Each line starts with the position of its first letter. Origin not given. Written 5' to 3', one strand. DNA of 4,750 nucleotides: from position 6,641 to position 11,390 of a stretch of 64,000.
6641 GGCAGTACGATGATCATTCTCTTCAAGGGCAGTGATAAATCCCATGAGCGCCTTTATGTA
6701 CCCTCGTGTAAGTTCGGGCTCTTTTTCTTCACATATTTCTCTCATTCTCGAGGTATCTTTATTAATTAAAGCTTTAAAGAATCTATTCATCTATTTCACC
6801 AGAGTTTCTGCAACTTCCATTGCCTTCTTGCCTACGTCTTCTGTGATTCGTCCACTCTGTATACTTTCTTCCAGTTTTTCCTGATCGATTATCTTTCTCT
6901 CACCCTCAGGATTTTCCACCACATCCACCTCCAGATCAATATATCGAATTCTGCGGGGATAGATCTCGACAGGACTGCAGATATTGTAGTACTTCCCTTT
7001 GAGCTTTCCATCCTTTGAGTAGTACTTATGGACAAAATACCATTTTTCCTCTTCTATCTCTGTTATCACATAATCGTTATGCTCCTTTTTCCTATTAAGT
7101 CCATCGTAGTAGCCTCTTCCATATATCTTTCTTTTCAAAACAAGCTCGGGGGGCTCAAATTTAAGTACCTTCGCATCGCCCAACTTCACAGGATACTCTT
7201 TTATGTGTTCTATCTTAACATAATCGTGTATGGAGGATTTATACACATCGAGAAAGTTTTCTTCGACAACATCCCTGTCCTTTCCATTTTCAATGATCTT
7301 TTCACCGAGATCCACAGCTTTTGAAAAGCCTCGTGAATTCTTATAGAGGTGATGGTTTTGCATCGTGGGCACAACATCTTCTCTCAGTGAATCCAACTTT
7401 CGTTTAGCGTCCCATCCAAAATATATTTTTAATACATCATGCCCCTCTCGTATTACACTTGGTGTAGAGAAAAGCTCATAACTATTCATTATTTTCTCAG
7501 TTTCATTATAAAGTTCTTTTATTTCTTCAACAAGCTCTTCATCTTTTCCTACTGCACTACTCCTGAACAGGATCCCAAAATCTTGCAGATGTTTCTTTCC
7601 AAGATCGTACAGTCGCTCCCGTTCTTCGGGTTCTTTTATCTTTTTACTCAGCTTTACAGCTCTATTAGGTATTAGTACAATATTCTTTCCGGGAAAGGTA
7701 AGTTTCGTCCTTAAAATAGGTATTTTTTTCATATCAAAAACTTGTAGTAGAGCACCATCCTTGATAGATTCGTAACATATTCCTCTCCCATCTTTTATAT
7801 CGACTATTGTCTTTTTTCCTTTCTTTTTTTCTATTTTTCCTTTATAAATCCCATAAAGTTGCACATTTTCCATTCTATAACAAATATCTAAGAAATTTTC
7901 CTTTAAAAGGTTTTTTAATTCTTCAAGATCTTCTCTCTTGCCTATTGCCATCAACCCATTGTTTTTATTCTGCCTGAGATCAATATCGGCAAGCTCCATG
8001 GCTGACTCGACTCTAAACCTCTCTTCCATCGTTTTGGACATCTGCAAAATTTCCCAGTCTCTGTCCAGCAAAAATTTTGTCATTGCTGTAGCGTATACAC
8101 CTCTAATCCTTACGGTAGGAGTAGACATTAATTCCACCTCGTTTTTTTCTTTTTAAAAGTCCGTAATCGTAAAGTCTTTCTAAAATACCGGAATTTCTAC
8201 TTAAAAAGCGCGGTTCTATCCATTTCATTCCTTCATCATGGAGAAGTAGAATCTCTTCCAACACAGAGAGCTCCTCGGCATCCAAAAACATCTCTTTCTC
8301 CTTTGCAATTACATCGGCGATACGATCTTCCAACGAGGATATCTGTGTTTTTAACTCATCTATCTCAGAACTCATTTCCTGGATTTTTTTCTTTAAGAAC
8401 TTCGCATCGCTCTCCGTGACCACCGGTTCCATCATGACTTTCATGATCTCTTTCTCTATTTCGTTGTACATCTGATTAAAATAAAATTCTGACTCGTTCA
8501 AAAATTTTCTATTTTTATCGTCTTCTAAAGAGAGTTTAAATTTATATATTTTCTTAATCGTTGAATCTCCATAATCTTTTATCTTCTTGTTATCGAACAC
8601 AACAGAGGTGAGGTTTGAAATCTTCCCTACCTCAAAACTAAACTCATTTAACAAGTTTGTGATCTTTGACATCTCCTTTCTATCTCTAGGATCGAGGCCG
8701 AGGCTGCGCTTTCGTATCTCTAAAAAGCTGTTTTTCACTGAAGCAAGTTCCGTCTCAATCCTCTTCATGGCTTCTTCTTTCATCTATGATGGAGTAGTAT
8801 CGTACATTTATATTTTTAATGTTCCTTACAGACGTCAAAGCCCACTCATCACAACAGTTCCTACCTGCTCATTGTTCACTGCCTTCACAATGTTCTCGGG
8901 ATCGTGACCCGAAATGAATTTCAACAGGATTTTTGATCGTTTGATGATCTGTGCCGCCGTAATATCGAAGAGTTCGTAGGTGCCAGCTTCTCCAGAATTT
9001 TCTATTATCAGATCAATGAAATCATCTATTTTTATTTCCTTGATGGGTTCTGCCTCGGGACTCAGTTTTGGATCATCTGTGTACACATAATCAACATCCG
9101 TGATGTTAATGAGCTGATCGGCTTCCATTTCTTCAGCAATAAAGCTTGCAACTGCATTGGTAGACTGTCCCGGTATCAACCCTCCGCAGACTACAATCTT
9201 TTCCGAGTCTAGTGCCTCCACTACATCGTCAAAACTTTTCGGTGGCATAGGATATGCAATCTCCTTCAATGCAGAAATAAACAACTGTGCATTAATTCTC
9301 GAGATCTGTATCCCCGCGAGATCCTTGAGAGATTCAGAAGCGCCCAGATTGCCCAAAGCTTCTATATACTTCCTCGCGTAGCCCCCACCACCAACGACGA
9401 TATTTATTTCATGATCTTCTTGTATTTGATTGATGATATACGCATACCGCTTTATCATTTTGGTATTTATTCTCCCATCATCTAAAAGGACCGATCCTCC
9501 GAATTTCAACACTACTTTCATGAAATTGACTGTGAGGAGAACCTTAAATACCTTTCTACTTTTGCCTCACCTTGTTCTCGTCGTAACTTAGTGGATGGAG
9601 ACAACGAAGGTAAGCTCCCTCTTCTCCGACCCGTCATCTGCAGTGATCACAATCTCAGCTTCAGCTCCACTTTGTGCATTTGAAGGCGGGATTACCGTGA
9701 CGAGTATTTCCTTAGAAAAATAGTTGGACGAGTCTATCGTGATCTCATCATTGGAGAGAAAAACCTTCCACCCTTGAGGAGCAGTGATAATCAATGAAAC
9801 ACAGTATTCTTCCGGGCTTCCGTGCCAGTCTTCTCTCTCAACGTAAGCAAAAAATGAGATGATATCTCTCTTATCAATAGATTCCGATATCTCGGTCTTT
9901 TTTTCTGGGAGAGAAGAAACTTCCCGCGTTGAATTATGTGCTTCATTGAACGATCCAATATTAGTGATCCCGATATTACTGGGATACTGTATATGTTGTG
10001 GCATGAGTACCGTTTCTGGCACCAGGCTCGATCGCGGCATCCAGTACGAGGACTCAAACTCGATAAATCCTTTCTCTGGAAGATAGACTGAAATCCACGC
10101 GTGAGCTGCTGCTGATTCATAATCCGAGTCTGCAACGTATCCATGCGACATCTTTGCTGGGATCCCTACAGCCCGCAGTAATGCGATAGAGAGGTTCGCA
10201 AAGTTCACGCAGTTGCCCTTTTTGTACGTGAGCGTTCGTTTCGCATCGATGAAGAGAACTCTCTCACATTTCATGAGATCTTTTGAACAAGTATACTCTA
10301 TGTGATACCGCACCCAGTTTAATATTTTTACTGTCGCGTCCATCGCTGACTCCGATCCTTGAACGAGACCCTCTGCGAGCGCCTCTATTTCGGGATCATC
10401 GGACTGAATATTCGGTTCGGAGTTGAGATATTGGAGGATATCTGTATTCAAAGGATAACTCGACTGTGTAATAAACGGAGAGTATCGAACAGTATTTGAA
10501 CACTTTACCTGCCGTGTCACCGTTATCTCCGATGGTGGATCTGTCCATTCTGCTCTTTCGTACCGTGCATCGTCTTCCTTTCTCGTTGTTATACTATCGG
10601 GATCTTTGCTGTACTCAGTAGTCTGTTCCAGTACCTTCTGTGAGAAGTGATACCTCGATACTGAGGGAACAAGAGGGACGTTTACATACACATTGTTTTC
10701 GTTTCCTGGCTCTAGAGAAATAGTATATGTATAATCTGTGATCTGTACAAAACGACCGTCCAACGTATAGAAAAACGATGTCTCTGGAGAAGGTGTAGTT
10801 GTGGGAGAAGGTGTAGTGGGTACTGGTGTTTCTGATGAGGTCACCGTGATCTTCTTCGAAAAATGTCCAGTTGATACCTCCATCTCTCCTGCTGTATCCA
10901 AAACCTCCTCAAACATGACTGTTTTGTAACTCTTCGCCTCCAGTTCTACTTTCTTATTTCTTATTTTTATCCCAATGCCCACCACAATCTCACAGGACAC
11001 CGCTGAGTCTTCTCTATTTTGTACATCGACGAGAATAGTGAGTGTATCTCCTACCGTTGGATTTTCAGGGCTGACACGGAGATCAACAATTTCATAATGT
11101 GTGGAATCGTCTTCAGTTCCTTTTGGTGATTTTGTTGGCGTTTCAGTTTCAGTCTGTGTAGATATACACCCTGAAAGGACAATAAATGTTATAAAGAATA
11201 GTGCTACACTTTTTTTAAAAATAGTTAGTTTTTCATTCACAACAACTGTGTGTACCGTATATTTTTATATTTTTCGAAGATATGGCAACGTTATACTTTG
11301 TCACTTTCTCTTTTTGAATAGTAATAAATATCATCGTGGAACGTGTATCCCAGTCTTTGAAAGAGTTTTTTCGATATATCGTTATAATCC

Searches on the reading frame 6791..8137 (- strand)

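Call 72: search_protein_families(library=pfam, max_evalue=0.00001, proteins=[window:6791-8137:-])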
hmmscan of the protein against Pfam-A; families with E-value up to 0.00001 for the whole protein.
window:6791-8137:- (448 aa): 2 families
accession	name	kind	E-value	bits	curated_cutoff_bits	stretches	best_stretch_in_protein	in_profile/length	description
PF04167.18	DUF402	-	6.7e-16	58.7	23.9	1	356-422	2-68/68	Protein of unknown function (DUF402)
PF10150.14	RNase_E_G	-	5.3e-12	46.2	25.5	1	147-238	1-95/270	Ribonuclease E/G family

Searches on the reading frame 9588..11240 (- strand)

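Call 72: search_protein_families(library=pfam, max_evalue=0.00001, proteins=[window:9588-11240:-])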
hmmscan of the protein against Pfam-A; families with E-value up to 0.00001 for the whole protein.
window:9588-11240:- (550 aa): 2 families
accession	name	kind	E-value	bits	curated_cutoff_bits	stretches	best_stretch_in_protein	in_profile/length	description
PF01841.26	Transglut_core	-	1.2e-21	77.4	23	1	287-396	2-107/108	Transglutaminase-like superfamily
PF04473.18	DUF553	-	2.6e-06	27.4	20.5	1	285-387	3-104/140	Transglutaminase-like domain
